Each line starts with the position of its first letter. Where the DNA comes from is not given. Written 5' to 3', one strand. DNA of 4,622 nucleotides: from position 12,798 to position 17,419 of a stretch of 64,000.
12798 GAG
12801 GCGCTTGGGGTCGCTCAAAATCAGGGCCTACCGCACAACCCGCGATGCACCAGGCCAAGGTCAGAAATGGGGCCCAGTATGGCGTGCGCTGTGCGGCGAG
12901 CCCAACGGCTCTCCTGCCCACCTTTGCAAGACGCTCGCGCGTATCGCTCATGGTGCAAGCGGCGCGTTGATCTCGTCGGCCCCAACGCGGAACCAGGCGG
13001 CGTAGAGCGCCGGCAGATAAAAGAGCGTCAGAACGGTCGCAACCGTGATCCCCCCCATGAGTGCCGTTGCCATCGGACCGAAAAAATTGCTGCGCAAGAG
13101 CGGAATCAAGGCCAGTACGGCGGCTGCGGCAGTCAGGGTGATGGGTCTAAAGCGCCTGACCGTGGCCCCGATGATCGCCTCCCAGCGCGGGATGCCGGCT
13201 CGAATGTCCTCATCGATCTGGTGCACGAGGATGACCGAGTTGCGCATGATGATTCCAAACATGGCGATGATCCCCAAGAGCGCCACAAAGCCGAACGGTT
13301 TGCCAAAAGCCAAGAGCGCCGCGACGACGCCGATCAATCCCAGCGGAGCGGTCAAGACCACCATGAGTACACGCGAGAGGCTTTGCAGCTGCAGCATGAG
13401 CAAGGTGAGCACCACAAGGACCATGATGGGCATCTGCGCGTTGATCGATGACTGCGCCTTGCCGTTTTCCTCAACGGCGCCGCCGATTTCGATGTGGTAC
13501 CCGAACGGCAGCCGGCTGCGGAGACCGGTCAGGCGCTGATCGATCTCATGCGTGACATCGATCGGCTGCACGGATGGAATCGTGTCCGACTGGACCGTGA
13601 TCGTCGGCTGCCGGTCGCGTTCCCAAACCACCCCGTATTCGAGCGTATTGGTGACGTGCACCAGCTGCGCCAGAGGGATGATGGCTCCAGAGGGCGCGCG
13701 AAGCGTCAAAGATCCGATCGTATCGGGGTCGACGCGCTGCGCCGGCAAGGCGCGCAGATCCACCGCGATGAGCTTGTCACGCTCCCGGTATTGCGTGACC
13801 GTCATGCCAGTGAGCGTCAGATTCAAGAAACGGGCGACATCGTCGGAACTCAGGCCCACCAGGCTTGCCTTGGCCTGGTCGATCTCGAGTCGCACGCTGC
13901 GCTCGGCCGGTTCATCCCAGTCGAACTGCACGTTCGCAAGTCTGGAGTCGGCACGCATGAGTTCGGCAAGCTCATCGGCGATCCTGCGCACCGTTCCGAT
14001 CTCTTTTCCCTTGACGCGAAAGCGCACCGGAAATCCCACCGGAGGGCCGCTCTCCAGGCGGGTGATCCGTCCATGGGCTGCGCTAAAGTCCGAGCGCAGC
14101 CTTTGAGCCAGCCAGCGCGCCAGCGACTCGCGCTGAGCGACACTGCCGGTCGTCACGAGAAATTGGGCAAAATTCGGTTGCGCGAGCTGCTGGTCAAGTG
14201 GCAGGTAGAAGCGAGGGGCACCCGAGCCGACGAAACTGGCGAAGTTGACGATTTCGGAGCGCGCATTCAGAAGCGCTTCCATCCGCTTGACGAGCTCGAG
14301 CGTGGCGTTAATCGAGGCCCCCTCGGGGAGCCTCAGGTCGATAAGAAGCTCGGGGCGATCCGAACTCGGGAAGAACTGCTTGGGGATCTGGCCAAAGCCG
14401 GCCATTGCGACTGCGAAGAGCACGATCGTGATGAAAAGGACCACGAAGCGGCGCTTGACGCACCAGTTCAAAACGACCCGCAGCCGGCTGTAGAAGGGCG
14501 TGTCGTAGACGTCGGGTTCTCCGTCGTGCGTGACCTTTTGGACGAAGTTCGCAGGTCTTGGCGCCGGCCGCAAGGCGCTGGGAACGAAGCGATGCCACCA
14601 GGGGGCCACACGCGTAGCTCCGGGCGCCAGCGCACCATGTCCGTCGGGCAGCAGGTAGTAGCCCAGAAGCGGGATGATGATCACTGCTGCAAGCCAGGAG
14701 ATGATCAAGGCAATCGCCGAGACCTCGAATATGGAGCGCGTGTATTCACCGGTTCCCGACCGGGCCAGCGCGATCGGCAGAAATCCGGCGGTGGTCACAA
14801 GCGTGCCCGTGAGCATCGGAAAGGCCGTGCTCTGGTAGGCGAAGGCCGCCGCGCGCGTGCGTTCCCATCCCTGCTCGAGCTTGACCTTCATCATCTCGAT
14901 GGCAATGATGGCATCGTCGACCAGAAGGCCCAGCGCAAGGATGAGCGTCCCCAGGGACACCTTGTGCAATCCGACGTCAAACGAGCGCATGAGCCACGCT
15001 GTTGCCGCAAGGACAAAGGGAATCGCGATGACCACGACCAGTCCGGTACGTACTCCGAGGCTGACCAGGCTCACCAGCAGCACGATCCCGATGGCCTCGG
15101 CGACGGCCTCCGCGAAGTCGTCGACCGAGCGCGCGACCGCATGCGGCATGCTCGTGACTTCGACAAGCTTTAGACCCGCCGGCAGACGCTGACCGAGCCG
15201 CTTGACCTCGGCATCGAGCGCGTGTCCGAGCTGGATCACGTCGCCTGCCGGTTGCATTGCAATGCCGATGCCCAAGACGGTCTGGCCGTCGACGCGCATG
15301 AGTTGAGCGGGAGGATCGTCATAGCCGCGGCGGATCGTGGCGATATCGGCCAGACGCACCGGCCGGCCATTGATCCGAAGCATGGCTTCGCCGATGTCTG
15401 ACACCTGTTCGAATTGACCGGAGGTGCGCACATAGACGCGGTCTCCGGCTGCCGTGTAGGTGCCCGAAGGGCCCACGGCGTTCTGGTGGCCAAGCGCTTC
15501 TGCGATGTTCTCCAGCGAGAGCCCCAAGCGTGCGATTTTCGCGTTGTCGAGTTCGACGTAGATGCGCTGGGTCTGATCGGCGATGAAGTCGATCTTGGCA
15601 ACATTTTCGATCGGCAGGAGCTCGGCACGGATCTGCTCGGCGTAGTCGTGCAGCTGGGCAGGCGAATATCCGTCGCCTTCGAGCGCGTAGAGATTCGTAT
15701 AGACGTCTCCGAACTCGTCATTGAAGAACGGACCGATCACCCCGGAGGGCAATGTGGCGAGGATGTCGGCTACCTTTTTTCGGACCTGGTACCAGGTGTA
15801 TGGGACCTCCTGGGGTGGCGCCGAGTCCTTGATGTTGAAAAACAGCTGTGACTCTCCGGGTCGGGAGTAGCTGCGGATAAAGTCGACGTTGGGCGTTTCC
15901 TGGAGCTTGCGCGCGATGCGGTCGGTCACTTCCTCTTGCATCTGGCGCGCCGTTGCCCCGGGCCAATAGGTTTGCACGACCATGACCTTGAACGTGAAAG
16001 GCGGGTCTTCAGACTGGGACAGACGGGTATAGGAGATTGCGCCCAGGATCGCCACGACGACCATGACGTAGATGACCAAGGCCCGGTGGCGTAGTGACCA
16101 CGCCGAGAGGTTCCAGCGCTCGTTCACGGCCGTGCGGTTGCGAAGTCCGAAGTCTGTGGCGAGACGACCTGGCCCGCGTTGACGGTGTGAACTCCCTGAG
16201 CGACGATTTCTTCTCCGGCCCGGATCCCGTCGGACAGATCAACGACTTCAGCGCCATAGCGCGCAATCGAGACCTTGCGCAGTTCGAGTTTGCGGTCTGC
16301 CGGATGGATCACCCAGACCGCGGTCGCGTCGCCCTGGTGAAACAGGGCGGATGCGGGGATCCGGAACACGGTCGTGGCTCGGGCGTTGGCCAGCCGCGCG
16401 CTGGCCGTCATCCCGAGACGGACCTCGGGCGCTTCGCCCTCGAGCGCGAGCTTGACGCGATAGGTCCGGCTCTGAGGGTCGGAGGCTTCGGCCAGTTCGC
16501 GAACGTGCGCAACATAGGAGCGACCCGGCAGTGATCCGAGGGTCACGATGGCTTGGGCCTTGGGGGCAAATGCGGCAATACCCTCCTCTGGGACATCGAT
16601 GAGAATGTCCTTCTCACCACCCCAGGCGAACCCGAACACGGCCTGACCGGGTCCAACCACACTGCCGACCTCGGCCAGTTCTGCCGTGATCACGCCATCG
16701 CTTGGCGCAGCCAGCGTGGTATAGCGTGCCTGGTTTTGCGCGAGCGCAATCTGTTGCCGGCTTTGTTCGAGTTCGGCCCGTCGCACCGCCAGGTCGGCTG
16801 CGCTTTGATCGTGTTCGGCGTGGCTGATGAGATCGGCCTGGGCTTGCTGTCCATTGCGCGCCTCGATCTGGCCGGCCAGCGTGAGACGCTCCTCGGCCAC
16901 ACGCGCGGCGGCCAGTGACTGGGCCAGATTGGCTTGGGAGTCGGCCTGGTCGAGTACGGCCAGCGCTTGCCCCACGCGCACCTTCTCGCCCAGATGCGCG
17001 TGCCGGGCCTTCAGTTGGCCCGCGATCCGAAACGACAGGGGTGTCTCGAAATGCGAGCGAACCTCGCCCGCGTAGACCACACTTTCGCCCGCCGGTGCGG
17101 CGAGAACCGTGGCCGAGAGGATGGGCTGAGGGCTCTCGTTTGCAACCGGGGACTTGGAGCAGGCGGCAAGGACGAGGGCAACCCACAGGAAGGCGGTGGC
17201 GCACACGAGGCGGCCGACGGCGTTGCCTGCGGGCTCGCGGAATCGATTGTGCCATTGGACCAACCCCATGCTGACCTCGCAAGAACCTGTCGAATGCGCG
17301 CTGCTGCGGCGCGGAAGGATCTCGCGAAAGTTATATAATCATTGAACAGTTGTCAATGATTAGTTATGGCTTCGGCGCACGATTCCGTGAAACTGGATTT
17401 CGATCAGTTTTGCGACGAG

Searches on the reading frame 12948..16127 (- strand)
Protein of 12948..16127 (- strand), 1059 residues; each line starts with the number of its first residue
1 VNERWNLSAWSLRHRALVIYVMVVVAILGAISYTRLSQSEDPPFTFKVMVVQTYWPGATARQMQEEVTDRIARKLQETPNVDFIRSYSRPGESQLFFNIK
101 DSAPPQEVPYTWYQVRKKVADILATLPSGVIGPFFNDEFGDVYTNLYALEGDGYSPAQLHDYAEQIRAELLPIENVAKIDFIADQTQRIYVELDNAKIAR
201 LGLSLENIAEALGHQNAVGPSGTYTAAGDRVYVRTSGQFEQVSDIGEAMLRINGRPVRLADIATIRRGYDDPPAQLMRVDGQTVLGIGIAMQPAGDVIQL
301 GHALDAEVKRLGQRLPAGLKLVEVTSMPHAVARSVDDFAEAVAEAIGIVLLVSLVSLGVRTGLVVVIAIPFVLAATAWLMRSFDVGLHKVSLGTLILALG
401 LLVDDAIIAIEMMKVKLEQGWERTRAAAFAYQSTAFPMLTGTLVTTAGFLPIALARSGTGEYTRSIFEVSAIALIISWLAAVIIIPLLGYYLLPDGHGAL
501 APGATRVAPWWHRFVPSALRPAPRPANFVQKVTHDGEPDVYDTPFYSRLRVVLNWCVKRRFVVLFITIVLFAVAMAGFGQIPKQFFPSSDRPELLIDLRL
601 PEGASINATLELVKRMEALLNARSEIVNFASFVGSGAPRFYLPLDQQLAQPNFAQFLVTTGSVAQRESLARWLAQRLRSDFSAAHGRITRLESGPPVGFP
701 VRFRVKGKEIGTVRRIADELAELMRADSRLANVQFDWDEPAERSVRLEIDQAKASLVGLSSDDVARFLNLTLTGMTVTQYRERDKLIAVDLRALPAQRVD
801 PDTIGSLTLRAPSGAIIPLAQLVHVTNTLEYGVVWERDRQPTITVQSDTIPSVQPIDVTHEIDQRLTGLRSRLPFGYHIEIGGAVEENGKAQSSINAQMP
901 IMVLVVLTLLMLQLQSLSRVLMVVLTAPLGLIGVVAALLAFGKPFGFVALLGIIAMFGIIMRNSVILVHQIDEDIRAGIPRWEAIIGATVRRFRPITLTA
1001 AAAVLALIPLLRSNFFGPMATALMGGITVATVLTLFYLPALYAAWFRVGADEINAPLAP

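Call 54: search_protein_families(library=pfam, proteins=[window:12948-16127:-], max_evalue=0.00001)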
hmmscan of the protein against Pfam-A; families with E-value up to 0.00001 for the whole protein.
window:12948-16127:- (1059 aa): 1 family
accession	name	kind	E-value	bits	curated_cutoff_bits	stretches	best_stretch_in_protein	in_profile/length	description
PF00873.25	ACR_tran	-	1.9e-146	489.8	28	2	8-494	2-491/1021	AcrB/AcrD/AcrF family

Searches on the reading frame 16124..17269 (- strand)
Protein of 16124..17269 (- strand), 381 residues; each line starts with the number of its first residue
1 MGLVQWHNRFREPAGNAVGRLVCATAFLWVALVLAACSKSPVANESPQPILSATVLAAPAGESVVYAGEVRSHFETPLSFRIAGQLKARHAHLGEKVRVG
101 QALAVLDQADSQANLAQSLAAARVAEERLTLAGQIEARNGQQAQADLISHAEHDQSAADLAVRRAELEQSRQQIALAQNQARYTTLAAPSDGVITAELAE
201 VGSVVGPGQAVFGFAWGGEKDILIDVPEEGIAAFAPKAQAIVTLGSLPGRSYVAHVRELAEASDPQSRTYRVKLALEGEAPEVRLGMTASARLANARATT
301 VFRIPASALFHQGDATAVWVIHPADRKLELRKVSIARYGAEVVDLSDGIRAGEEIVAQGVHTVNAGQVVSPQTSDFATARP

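Call 54: search_protein_families(library=pfam, proteins=[window:16124-17269:-], max_evalue=0.00001)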
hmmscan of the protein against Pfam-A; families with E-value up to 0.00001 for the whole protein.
window:16124-17269:- (381 aa): 2 families
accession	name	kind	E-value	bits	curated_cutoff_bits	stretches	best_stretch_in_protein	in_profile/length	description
PF16576.10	HlyD_D23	-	6.3e-16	58.7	30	1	80-289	24-214/214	Barrel-sandwich domain of CusB or HlyD membrane-fusion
PF13437.12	HlyD_3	-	1.3e-08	36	22.2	1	185-280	1-100/106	HlyD family secretion protein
